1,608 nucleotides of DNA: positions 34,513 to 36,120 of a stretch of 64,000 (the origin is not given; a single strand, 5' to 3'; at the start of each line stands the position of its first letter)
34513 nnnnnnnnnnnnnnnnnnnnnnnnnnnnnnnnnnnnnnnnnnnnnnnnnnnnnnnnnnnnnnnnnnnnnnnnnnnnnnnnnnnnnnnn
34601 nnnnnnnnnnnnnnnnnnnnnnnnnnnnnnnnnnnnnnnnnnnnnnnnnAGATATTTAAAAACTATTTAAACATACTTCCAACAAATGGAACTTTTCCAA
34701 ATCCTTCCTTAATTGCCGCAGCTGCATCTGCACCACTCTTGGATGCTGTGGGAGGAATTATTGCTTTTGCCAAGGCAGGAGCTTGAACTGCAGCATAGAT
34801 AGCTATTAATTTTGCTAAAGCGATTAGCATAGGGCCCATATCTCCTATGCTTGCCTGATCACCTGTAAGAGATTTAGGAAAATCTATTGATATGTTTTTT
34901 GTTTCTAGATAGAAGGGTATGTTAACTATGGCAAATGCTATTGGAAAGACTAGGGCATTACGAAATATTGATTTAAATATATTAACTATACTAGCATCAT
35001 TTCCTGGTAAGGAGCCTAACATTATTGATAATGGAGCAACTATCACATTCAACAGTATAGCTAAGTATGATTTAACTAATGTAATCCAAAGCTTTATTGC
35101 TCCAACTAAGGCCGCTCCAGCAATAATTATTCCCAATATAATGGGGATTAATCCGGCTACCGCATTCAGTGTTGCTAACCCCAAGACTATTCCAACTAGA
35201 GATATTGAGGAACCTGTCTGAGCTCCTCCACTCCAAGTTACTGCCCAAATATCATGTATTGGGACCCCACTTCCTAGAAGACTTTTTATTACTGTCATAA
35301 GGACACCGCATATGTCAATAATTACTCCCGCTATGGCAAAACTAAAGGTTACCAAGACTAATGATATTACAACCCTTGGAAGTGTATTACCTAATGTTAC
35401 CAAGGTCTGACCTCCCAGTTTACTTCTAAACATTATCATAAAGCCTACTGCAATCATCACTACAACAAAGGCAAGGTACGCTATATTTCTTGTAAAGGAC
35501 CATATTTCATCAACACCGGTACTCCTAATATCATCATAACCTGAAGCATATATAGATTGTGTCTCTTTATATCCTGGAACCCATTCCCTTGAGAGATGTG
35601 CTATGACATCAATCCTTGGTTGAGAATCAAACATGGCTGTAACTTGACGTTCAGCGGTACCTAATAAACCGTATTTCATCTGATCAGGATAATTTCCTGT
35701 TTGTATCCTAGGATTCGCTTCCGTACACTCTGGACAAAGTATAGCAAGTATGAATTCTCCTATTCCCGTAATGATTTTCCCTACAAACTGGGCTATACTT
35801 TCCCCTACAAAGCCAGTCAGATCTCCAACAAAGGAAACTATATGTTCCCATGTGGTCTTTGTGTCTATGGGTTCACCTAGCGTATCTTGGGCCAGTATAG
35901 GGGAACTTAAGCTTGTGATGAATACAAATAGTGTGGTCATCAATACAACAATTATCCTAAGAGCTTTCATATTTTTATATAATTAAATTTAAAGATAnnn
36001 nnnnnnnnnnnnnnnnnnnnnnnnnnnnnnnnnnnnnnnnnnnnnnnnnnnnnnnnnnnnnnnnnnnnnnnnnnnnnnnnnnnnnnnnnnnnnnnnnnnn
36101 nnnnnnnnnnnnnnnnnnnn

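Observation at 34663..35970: TrbL/VirB6-like polytopic membrane protein without any T4SS ATPase in the neighbourhood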

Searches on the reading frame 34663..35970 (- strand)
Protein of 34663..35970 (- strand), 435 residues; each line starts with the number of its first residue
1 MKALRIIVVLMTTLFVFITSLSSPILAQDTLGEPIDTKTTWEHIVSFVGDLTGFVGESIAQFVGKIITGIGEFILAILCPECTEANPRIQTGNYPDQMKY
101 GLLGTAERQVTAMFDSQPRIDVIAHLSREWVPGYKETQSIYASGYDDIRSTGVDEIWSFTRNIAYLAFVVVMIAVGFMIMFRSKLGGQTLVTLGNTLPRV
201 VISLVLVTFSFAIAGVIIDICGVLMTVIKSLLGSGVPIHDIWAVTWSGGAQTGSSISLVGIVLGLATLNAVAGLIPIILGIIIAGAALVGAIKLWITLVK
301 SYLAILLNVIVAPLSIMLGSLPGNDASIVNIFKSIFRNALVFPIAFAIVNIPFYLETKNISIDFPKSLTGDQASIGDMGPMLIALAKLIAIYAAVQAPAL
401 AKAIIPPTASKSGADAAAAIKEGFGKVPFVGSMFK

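Call 5: search_protein_families(library=pfam, max_evalue=0.01, proteins=[window:34663-35970:-])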
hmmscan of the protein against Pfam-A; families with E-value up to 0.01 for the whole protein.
window:34663-35970:- (435 aa): 0 families

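Call 6: search_protein_families(library=pfam, max_evalue=10, proteins=[window:34663-35970:-])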
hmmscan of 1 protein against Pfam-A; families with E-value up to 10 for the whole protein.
window:34663-35970:- (435 aa): 0 families

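Call 9: search_protein_families(library=ncbifam, max_evalue=1, proteins=[window:34663-35970:-])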
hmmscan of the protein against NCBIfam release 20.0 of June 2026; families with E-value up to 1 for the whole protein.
window:34663-35970:- (435 aa): 0 families
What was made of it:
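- No transporter family matches (calls 6, 9).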

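Call 10: find_homologous_proteins(query=window:34663-35970:-, max_evalue=0.001)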
Query window:34663-35970:- (435 aa): 514 proteins with E <= 0.001 among 8000 candidates; the best 120 are listed.
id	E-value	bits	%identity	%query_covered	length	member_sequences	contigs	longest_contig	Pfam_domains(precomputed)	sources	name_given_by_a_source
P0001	3.1e-273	924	100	100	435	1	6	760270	-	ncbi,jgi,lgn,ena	jgi:hypothetical protein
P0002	4.2e-194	663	70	100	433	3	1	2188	-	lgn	-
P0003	1.8e-181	622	65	100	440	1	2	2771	-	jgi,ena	-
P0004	1.5e-180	619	66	100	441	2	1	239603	-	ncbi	-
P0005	5.5e-151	521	57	97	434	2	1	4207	-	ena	-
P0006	3.2e-146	506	57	98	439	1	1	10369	-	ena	-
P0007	4.0e-141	489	57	92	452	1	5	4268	-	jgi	jgi:hypothetical protein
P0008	1.2e-140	487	54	96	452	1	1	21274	-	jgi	jgi:hypothetical protein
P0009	2.8e-140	486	58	93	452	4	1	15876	-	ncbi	-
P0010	5.0e-140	485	57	93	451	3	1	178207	-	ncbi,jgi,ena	ncbi:MAG: hypothetical protein WCY37_00215 [Candidatus Dojkabacteria bacterium]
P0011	8.3e-140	485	52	99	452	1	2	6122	-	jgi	jgi:hypothetical protein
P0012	6.7e-139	482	53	99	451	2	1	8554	-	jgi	jgi:hypothetical protein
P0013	1.2e-138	481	55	94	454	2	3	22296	-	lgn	-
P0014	2.3e-138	480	53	99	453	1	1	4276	-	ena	-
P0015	5.8e-138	478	56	91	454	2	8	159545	-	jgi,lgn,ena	-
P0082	1.8e-104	368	47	87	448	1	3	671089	-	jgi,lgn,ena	-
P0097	2.6e-100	354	43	100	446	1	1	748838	-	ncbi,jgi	ncbi:MAG: hypothetical protein ACOX0R_00605 [Candidatus Dojkabacteria bacterium]|jgi:hypothetical pr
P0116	2.8e-95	338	42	87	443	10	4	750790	-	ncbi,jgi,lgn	ncbi:MAG: hypothetical protein ACOX06_02100 [Candidatus Dojkabacteria bacterium]|jgi:hypothetical pr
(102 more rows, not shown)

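Call 15: search_solved_structures(query=A1, max_evalue=10, show_alignments=2)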
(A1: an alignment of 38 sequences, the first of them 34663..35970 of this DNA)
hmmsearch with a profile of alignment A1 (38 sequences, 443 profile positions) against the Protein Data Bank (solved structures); distinct sequences matched with E-value up to 10: 0.
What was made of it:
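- Tried and rejected: Family profile against PDB sequences: no hit (call 15).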

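Call 16: find_encoding_contigs(protein=P0001, flank=10000, max_places=3)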
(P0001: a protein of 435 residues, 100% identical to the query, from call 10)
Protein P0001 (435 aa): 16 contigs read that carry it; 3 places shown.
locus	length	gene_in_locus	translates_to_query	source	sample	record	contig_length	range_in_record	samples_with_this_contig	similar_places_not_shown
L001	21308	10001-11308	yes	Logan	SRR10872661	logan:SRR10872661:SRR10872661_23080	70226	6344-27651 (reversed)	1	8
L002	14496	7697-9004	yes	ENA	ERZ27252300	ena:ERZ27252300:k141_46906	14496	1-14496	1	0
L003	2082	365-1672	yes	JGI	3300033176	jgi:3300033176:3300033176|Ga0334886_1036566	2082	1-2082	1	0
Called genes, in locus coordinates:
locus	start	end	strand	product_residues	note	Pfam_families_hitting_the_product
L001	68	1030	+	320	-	-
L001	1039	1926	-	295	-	PF17125:Methyltr_RsmF_N (faint), PF01189:Methyltr_RsmB-F, PF13847:Methyltransf_31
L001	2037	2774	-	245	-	PF04452:Methyltrans_RNA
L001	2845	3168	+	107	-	-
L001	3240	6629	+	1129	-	PF16656:Pur_ac_phosph_N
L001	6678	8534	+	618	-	PF00041:fn3 (faint), PF16656:Pur_ac_phosph_N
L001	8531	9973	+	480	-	-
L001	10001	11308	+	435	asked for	-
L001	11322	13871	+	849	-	-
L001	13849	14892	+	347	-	-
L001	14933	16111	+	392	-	PF08239:SH3_3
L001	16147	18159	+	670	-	PF00580:UvrD-helicase, PF13245:AAA_19, PF13604:AAA_30 (faint), PF01443:Viral_helicase1 (faint), PF13361:UvrD_C, PF13538:UvrD_C_2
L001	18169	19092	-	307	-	-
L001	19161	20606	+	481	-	PF09976:TPR_21 (faint), PF00515:TPR_1 (faint), PF07719:TPR_2 (faint), PF12895:ANAPC3 (faint), PF13176:TPR_7 (faint), PF13424:TPR_12 (faint), PF13428:TPR_14 (faint), PF13432:TPR_16 (faint), +6 more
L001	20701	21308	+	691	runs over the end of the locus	PF00009:GTP_EFTU, PF03144:GTP_EFTU_D2, PF22042:EF-G_D2, PF14492:EFG_III, PF03764:EFG_IV, PF00679:EFG_C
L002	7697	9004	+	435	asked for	-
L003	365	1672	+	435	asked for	-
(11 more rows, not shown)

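Call 17: find_encoding_contigs(protein=P0097, flank=10000, max_places=1)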
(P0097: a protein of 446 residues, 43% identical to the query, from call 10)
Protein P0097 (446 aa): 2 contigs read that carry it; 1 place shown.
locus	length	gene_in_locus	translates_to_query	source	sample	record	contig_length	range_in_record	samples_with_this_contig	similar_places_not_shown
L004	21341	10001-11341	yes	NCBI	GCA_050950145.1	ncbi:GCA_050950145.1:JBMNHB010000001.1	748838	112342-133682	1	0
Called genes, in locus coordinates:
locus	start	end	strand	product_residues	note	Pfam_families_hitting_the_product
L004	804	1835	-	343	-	PF17125:Methyltr_RsmF_N, PF01189:Methyltr_RsmB-F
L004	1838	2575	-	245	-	PF04452:Methyltrans_RNA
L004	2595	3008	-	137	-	PF01850:PIN, PF13470:PIN_3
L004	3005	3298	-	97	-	-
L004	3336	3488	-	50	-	-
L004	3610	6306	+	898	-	PF16656:Pur_ac_phosph_N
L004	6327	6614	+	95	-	-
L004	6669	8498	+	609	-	PF00041:fn3 (weak), PF16656:Pur_ac_phosph_N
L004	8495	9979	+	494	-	-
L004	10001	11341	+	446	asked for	-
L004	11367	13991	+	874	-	-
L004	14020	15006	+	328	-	-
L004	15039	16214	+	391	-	PF08239:SH3_3 (faint)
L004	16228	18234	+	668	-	PF00580:UvrD-helicase, PF13245:AAA_19, PF13604:AAA_30 (faint), PF01443:Viral_helicase1 (faint), PF13361:UvrD_C, PF13538:UvrD_C_2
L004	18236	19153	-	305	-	PF07501:G5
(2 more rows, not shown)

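Call 18: find_encoding_contigs(protein=P0116, flank=10000, max_places=1)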
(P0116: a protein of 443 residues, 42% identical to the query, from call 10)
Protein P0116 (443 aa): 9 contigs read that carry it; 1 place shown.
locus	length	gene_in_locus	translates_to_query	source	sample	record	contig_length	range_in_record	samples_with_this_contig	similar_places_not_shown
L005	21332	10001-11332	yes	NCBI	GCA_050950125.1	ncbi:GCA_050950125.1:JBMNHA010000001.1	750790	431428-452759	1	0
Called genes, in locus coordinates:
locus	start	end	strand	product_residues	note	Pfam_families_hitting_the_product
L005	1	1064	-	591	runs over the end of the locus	PF00496:SBP_bac_5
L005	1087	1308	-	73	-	PF03840:SecG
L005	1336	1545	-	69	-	-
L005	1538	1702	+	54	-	-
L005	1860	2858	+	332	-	-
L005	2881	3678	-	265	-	PF02498:Bro-N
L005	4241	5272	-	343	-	PF17125:Methyltr_RsmF_N, PF01189:Methyltr_RsmB-F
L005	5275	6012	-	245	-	PF04452:Methyltrans_RNA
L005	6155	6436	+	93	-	-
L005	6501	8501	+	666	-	PF00041:fn3 (weak), PF16656:Pur_ac_phosph_N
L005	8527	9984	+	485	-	-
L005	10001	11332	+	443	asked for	-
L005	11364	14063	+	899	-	-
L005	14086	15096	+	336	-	-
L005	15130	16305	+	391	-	-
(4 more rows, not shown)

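Call 19: find_encoding_contigs(protein=P0082, flank=10000, max_places=1)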
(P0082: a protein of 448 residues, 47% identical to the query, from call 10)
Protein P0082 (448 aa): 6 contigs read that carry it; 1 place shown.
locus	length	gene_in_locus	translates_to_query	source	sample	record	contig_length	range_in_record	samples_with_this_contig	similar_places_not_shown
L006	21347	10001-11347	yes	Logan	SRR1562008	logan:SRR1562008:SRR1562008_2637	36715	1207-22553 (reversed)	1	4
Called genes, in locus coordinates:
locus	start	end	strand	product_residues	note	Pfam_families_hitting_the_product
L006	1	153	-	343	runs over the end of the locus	PF17125:Methyltr_RsmF_N, PF01189:Methyltr_RsmB-F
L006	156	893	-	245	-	PF04452:Methyltrans_RNA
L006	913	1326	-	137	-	PF01850:PIN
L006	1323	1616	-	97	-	-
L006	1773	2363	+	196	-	-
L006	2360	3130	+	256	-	PF08843:AbiEii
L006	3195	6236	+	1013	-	PF16656:Pur_ac_phosph_N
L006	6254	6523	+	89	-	-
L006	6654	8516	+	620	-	PF00041:fn3, PF16656:Pur_ac_phosph_N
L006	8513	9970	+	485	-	-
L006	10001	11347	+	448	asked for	-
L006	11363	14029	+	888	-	PF01551:Peptidase_M23 (weak)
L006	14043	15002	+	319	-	-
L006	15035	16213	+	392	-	PF08239:SH3_3 (weak)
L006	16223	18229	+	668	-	PF00580:UvrD-helicase, PF13245:AAA_19, PF13604:AAA_30 (faint), PF01443:Viral_helicase1 (faint), PF13087:AAA_12 (faint), PF13361:UvrD_C, PF13538:UvrD_C_2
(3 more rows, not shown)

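Call 23: predict_structure(alignment_id=A1)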
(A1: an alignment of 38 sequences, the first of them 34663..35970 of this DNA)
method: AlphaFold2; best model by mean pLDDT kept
length: 435 residues; sequences in the alignment: 38
mean_pLDDT: 72.9   pTM: 0.56
mean pLDDT of the five models: 72.9, 72.3, 68.9, 68.3, 66.9
residues with pLDDT >= 90: 23; 70-90: 266; 50-70: 96; < 50: 50
segments of 3 or more residues with pLDDT < 50: 22-31, 117-142, 248-256, 372-375
pLDDT, mean of each block of 10 residues (from residue 1): 82 78 42 66 79 70 81 81 79 80 74 54 47 41 59 79 86 85 78 80 86 84 78 72 58 47 59 68 83 89 90 87 82 92 89 77 59 55 79 88 78 59 63 55
secondary structure, 60 per line:
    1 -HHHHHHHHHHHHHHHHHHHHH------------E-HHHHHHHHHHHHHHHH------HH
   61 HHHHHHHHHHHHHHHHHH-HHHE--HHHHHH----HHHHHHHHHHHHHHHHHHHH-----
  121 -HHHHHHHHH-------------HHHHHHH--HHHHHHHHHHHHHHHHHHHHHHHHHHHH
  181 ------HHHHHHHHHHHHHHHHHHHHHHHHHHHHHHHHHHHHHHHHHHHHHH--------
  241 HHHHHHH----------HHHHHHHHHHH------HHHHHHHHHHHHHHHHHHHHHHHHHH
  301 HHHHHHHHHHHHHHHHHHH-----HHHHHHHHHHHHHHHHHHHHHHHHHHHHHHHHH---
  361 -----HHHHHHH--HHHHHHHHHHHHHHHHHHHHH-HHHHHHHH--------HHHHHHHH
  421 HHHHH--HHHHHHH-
elements in order: H2-22 H37-52 H59-78 H86-91 H96-115 H122-130 H144-150 H153-180 H187-232 H241-247 H258-268 H275-319 H325-357 H366-372 H375-395 H397-404 H413-425 H428-434
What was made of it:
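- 34663..35970 (-): Target: divergent VirB6-like polytopic membrane protein (435 aa). It has a signal peptide, a ~130-aa helical ectodomain, about 7 TM helices and a Lys/Ala-rich cytoplasmic tail. AF2 model pLDDT 72.9, all-helical (call 23).
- On VirB6/TrbL (PF04610): The AF2 model is all-helical (call 23).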

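Call 29: search_protein_representatives(alignment_id=A1)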
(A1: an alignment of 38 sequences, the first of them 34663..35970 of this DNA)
Query: 38 sequences, 443 profile positions. Proteins with E-value up to 0.001 (for the whole library): 4057; up to 1e-10: 2916; up to 1e-30: 1021. The best 150 are listed.
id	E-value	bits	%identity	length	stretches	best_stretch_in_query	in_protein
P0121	1.3e-165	568.1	-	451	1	7-443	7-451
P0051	2.9e-164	563.7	-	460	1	1-443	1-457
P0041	6.1e-164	562.6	-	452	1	4-443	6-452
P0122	6.6e-155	532.8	-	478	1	1-443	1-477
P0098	4.4e-151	520.2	-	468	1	1-443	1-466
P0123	4.1e-150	517.0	-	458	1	1-442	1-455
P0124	4.2e-122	424.7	-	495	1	6-443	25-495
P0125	1.7e-118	412.8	-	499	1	3-443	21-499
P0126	2.0e-116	406.0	-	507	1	6-443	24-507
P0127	3.1e-116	405.3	-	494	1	6-443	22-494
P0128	2.2e-115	402.6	-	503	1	2-443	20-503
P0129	2.2e-112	392.6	-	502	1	3-443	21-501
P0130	4.3e-109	381.8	-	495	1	2-443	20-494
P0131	5.2e-109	381.6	-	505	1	2-443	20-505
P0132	7.7e-109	381.0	-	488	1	2-443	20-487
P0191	1.9e-76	274.3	-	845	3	140-240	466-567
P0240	7.8e-47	176.6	-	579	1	1-375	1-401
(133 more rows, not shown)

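Call 32: search_protein_families(library=pfam, alignment_id=A2, max_evalue=0.01)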
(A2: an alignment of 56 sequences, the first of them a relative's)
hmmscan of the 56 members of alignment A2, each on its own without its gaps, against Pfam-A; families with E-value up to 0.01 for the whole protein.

A. member 1, P0176 (593 aa): 0 families

B. families by the number of members that match (of 56 scanned): 5 families
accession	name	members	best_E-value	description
PF04610.19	TrbL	3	0.00054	TrbL/VirB6 plasmid conjugal transfer protein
PF04956.18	TrbC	1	0.0039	TrbC/VIRB2 pilin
PF04906.18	Tweety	1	0.0059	Tweety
PF03699.18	UPF0182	1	0.0062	Uncharacterised protein family (UPF0182)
PF06747.18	CHCH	1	0.0091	CHCH domain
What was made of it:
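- On VirB6/TrbL (PF04610): Only 3 of 56 distant family members give sub-threshold PF04610 hits, best E=5e-4 (call 32).
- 3/56 distant members hit PF04610, best E=5e-4 (call 32).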

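Call 37: find_encoding_contigs(protein=P0240, flank=10000, max_places=2)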
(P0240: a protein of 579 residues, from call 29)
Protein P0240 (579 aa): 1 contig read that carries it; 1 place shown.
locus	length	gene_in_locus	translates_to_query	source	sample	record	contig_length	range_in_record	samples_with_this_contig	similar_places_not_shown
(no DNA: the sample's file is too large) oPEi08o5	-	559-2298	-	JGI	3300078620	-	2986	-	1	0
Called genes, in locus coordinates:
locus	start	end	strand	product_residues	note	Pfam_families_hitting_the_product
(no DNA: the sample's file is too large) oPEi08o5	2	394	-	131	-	?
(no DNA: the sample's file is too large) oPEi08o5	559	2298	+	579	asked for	-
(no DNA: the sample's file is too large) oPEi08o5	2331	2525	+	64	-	-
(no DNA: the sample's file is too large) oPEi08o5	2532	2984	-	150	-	?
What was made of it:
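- Tried and rejected: The distant member P0240 lay on a 3-kb contig with no DNA available (call 37).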
